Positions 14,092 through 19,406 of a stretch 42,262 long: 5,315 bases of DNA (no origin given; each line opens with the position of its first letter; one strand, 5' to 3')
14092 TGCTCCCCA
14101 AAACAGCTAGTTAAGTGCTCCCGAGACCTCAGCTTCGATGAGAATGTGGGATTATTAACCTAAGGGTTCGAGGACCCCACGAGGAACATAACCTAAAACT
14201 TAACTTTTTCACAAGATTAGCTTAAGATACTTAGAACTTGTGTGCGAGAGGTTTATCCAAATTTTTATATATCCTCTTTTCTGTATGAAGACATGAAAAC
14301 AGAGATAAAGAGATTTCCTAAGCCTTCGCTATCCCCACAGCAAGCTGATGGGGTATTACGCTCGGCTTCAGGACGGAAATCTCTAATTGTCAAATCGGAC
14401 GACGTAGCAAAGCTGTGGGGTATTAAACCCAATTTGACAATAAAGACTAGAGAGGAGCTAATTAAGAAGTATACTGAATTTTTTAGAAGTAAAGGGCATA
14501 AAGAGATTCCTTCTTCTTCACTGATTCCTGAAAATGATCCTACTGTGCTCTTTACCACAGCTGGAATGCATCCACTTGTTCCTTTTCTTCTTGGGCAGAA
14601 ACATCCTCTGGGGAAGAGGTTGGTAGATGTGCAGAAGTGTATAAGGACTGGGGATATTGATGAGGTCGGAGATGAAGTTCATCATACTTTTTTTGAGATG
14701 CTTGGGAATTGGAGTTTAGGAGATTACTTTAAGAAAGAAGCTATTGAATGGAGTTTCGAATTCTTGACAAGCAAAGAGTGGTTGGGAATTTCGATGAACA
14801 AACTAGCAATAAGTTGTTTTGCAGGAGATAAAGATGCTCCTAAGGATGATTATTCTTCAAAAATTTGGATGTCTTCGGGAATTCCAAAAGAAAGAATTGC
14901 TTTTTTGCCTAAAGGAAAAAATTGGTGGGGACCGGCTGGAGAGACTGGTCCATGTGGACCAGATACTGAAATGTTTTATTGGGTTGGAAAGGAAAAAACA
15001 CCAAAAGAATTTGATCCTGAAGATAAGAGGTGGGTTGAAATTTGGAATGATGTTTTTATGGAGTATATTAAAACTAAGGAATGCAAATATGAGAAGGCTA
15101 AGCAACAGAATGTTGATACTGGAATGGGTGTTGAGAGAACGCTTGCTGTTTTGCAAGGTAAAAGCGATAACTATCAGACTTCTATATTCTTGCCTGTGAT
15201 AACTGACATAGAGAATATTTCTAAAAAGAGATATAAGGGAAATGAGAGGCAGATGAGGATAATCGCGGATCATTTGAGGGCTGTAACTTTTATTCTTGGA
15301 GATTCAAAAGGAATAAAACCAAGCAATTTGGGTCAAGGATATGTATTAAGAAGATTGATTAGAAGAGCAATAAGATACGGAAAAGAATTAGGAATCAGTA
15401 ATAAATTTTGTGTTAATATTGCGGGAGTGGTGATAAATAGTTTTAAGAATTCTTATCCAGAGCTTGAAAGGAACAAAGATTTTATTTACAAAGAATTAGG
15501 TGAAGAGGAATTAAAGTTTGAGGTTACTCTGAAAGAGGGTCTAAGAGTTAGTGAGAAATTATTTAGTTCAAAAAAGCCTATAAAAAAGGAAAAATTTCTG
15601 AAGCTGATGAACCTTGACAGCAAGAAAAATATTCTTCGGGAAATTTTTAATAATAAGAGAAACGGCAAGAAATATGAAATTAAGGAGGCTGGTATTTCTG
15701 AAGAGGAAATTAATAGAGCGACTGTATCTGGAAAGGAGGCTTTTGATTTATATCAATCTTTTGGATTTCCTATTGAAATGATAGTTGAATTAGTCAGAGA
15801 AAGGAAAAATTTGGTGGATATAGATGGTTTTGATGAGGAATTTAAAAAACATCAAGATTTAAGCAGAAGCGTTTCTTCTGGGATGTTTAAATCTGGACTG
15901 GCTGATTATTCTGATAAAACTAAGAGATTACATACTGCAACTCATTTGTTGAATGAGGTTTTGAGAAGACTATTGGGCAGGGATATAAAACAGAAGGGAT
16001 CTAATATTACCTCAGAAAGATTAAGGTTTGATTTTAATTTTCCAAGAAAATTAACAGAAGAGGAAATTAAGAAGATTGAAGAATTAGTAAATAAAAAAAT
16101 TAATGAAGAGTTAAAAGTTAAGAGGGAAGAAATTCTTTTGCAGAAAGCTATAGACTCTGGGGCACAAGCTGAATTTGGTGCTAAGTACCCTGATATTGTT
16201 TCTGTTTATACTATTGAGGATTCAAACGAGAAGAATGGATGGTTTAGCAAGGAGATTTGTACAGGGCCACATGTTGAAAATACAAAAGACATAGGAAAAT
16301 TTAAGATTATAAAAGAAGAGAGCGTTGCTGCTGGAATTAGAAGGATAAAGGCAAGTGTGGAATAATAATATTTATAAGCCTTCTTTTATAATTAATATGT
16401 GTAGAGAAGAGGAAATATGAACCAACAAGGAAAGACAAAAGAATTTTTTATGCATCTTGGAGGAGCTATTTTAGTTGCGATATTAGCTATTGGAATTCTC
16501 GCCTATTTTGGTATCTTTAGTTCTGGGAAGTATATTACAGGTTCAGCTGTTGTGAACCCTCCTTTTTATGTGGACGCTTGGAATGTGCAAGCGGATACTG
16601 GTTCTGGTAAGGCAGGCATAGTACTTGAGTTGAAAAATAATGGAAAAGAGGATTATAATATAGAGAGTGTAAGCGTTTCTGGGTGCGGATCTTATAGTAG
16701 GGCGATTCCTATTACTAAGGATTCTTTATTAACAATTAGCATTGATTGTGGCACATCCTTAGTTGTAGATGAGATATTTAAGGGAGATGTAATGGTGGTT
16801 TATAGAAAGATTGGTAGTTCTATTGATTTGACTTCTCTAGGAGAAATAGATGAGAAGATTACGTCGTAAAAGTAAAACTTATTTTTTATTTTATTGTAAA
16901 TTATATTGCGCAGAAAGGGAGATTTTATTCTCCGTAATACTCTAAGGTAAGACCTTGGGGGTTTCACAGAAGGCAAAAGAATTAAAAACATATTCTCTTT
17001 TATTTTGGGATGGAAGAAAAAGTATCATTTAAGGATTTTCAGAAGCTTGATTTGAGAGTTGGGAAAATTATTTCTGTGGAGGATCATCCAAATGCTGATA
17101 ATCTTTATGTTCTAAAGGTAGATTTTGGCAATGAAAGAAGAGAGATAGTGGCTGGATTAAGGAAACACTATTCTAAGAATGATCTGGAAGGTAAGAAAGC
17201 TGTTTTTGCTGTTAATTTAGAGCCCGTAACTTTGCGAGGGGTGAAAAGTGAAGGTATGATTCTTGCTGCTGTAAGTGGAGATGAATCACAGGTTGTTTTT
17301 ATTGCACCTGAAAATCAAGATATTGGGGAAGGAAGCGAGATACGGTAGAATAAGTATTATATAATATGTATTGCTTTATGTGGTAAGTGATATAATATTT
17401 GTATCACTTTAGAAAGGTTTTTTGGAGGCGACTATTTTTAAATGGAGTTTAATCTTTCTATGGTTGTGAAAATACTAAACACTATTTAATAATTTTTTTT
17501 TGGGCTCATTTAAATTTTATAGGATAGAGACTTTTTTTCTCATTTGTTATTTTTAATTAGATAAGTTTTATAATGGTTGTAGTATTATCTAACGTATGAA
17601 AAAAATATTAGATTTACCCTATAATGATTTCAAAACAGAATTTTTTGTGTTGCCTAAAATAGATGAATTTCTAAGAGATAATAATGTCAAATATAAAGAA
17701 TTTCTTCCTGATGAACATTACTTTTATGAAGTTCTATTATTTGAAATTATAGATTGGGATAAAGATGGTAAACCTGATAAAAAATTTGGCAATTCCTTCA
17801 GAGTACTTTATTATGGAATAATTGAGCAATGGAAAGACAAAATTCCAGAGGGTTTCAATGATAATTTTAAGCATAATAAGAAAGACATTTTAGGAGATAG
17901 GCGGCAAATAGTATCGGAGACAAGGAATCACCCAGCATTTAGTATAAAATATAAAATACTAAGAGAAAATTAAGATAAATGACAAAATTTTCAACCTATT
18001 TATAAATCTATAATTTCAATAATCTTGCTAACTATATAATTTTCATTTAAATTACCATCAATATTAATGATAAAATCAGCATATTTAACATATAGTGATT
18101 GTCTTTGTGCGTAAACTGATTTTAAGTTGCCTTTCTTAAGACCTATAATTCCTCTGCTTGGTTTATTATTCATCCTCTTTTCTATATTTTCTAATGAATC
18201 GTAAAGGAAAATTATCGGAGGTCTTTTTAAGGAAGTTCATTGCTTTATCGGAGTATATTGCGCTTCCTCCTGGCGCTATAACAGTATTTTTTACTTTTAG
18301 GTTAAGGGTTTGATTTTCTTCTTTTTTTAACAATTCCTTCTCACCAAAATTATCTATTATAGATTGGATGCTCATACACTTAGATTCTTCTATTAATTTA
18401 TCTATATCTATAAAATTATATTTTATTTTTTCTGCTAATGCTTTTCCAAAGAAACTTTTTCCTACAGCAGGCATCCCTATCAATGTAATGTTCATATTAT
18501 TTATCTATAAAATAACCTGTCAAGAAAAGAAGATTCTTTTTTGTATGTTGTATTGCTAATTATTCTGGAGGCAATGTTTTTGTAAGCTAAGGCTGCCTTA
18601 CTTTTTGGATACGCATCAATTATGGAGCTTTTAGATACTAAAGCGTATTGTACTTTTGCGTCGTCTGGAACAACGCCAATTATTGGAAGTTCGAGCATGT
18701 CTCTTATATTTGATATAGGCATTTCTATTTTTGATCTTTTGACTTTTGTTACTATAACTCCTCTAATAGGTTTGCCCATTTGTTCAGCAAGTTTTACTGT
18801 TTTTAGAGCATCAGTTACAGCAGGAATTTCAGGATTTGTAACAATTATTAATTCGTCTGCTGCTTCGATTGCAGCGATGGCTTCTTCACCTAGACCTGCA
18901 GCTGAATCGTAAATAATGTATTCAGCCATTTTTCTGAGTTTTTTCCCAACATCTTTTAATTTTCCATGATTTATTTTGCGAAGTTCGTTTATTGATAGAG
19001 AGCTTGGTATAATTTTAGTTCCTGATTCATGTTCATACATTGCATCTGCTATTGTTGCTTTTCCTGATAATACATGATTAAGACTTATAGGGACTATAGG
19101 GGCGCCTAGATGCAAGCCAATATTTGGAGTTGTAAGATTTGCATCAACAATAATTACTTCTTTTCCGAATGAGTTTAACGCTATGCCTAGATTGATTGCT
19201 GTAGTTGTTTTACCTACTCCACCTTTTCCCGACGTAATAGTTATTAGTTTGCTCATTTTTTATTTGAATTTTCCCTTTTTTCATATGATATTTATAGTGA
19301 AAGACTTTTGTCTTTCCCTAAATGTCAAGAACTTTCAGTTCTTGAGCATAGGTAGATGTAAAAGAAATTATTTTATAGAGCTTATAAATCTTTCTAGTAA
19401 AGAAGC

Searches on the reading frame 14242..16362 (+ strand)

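Call 49: search_protein_families(library=pfam, proteins=[window:14242-16362:+], max_evalue=0.001)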
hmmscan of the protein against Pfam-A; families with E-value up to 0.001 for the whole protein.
window:14242-16362:+ (707 aa): 2 families
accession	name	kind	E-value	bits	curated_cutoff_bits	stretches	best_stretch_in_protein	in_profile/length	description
PF01411.24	tRNA-synt_2c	-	5e-129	431.8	30.3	2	73-455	2-390/552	tRNA synthetases class II (A)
PF07973.19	tRNA_SAD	-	8.3e-17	61.3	24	1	653-702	1-43/44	Threonyl and Alanyl tRNA synthetase second additional domain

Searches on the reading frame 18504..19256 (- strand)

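Call 48: search_protein_families(library=pfam, proteins=[window:18504-19256:-], max_evalue=0.001)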
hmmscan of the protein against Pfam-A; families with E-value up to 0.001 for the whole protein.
window:18504-19256:- (251 aa): 9 families
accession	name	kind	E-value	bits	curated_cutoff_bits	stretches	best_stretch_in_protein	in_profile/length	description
PF01656.29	CbiA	-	6.2e-19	68.6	25.4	1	5-206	1-119/125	CobQ/CobB/MinD/ParA nucleotide binding domain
PF10609.15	ParA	-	8.5e-19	68.4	27.1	2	2-51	3-52/246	NUBPL iron-transfer P-loop NTPase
PF13614.12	AAA_31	-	3.7e-18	66.5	27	1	3-148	2-155/177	AAA domain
PF00142.24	Fer4_NifH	-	1.3e-11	45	25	2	131-236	139-248/271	4Fe-4S iron sulfur cluster binding proteins, NifH/frxC family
PF06564.18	CBP_BcsQ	-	1e-07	32.2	21.3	1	4-230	3-231/234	Cellulose biosynthesis protein BcsQ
PF13500.12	AAA_26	-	4.8e-05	23.7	27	1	135-202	130-194/198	AAA domain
PF02374.21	ArsA_ATPase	-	0.00016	21.5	24.3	1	7-37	5-35/305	Anion-transporting ATPase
PF09140.17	MipZ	-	0.00037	20.3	20.7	0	4-52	2-50/262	ATPase MipZ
PF07015.17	VirC1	-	0.00094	19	24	0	3-41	2-40/231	VirC1 protein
